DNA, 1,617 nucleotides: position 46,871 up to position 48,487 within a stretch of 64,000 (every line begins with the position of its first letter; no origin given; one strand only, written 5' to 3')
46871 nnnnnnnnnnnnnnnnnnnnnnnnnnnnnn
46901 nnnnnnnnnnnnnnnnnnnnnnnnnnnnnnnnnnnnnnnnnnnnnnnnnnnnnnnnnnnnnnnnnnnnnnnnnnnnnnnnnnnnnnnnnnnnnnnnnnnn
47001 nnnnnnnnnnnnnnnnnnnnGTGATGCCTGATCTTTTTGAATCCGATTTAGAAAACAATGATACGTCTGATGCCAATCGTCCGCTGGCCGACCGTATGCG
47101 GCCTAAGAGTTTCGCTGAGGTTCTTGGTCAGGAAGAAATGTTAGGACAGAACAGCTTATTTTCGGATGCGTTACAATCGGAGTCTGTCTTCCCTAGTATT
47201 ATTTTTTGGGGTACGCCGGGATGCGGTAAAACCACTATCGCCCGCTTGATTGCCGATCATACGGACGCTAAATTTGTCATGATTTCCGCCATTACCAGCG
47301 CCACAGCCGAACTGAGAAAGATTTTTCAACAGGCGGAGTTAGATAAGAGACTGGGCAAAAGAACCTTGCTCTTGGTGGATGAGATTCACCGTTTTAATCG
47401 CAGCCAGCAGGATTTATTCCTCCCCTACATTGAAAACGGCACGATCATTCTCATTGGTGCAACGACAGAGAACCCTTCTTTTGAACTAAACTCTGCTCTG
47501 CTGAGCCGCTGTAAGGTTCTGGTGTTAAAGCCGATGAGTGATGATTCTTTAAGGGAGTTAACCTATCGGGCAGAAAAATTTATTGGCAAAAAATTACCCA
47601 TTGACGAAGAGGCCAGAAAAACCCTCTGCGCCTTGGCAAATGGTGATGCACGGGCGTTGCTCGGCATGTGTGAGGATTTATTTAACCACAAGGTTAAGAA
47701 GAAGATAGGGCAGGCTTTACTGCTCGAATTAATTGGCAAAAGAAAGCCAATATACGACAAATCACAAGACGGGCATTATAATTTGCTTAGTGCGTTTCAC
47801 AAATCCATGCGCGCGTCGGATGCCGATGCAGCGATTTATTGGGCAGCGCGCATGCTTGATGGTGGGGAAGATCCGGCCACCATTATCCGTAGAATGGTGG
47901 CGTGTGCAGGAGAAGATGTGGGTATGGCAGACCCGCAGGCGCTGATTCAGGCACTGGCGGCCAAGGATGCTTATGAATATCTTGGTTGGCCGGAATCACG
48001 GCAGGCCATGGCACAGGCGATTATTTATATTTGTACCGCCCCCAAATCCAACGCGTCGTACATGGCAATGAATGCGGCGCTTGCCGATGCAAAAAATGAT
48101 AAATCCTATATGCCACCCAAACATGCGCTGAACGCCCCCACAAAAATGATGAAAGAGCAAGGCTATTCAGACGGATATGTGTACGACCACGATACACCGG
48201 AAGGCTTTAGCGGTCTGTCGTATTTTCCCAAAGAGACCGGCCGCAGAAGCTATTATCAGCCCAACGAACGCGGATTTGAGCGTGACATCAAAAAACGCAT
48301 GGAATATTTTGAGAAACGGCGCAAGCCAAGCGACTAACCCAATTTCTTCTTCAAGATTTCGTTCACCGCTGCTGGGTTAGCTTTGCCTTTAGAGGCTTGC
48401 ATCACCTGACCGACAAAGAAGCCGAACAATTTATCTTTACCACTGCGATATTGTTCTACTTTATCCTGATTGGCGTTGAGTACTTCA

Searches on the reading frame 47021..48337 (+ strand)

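Call 27: search_protein_families(library=pfam, proteins=[window:47021-48337:+], max_evalue=0.001)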
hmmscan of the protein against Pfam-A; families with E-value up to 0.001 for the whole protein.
window:47021-48337:+ (438 aa): 10 families
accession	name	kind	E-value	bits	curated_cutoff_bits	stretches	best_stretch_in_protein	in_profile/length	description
PF12002.13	MgsA_C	-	1.1e-62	211.3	27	1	266-429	2-165/167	MgsA AAA+ ATPase C terminal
PF16193.11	AAA_assoc_2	-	4.5e-20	72.1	34.3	1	190-264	3-81/81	AAA C-terminal domain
PF00004.35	AAA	-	8e-17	62.4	21.2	1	60-170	1-129/131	ATPase family associated with various cellular activities (AAA)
PF05496.18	RuvB_N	-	2.5e-14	53.8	27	1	26-152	1-124/159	Holliday junction DNA helicase RuvB P-loop domain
PF13173.12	AAA_14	-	8.7e-07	29.4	27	1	60-173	5-124/129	AAA domain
PF07728.20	AAA_5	-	4.1e-06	27.3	22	1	60-149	2-102/139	AAA domain (dynein-related subfamily)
PF13401.12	AAA_22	-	4.1e-05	24.3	27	0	60-104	8-57/130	AAA domain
PF04851.21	ResIII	-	0.00011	22.6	22.5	0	82-150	98-163/164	Type III restriction enzyme, res subunit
PF13245.12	AAA_19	-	0.00057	20.5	25.1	0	56-98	10-57/134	AAA domain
PF01443.25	Viral_helicase1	-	0.00089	19.6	21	0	63-146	4-92/228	Viral superfamily 1 RNA helicase core domain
